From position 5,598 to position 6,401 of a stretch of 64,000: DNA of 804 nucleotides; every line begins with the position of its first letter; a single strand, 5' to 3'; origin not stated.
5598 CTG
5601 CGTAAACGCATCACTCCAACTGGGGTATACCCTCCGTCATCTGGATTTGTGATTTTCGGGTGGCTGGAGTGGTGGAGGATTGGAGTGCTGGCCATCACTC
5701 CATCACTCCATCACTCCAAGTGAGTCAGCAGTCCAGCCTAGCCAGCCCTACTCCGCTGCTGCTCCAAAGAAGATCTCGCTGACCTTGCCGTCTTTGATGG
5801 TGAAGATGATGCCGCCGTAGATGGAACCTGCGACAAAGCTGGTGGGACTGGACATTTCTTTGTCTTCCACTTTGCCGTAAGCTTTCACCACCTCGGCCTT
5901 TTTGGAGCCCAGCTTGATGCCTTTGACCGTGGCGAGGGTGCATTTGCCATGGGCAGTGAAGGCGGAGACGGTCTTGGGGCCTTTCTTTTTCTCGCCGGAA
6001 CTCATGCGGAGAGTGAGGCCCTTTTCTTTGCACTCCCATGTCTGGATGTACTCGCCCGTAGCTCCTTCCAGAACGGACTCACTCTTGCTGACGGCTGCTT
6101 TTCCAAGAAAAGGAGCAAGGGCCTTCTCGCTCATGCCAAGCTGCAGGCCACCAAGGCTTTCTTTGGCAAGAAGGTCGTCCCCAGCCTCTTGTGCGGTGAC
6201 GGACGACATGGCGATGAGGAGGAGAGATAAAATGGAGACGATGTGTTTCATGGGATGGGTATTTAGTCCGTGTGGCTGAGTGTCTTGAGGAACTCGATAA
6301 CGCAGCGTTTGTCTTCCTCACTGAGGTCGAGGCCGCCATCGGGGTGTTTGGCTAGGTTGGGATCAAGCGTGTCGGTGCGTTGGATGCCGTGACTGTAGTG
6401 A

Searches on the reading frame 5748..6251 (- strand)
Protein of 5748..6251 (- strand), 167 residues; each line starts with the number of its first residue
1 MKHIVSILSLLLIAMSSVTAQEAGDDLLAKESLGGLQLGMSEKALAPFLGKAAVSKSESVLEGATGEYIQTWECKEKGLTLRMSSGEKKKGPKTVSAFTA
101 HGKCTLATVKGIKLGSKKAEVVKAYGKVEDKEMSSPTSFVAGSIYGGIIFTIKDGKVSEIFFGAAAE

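Call 3: search_protein_families(library=pfam, proteins=[window:5748-6251:-], max_evalue=0.1)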
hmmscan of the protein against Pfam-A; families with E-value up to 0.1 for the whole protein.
window:5748-6251:- (167 aa): 1 family
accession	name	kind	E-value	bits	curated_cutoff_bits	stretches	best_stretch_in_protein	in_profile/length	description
PF03956.18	Lys_export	-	0.067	13.2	23.8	1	98-151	25-77/190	Lysine exporter LysO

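Call 4: search_protein_families(library=ncbifam, proteins=[window:5748-6251:-], max_evalue=0.1)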
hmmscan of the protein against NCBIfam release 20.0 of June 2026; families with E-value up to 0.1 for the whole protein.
window:5748-6251:- (167 aa): 1 family
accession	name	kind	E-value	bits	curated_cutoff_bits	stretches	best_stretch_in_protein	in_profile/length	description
NF000241.1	MPH_3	exception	0.095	12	500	0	125-161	174-212/293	Mph(E)/Mph(G) family macrolide 2'-phosphotransferase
